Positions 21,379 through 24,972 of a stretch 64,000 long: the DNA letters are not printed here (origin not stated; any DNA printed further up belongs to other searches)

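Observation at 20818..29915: Seven paired 12-nt direct repeats with fixed promoter geometry around a LytTR regulator: a candidate undescribed regulon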

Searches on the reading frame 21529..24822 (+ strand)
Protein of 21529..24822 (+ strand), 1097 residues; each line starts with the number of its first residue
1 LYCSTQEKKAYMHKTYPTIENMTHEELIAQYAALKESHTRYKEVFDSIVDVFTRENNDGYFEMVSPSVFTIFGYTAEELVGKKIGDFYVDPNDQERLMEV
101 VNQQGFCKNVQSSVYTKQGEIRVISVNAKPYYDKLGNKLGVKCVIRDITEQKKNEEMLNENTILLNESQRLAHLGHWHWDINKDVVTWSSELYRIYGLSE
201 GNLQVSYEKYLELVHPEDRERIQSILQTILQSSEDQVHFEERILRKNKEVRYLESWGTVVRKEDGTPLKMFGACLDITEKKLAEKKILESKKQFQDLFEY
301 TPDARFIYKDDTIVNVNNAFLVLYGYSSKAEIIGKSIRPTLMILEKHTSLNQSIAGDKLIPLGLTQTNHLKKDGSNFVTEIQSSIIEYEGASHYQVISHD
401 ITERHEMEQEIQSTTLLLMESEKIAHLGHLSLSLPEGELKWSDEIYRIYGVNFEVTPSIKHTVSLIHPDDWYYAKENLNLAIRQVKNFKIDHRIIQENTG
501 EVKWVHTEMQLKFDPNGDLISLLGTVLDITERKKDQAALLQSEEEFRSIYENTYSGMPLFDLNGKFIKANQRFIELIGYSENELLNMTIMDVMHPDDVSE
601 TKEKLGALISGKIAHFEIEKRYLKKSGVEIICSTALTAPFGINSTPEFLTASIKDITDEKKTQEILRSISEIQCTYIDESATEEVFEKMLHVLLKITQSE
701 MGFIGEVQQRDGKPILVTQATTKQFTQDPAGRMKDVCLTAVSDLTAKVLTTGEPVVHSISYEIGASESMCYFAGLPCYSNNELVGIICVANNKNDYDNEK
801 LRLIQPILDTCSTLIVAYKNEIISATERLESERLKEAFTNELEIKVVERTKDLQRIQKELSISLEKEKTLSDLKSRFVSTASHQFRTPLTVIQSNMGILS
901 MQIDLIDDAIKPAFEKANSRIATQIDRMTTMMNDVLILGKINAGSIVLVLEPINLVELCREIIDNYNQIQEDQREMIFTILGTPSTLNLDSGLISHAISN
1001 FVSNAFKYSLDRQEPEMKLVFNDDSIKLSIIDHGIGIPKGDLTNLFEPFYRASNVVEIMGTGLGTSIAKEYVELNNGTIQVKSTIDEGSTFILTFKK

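Call 8: search_protein_families(library=pfam, proteins=[window:21529-24822:+], max_evalue=0.01)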
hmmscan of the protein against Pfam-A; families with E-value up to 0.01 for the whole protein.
window:21529-24822:+ (1097 aa): 11 families
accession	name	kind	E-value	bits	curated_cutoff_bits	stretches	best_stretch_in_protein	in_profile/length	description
PF08447.18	PAS_3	-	7.6e-55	183.6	25.6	4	186-272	2-87/89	PAS fold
PF13426.13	PAS_9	-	1.5e-39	134.8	27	3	52-150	5-103/103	PAS domain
PF00989.32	PAS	-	5.4e-38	129.9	22.6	3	64-148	26-113/113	PAS fold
PF08448.16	PAS_4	-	4.2e-25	88.6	23.1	3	45-152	1-109/110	PAS fold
PF02518.31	HATPase_c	-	4.2e-23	82.3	26.4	1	992-1096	4-108/111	Histidine kinase-, DNA gyrase B-, and HSP90-like ATPase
PF13188.13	PAS_8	-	2.1e-16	59.6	21.8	2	545-598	2-55/65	PAS domain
PF00512.31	HisKA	-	3.2e-11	43.5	26.9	1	874-944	2-66/66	His Kinase A (phospho-acceptor) domain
PF13185.12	GAF_2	-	1.1e-09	39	28.6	1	682-815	4-135/136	GAF domain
PF14598.12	PAS_11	-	1.1e-07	32.3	25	1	561-609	9-57/109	PAS domain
PF01590.32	GAF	-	0.0012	19.8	22.4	1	683-811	3-129/133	GAF domain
PF12860.13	PAS_7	-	0.0038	17.8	27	0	552-584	3-35/115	PAS fold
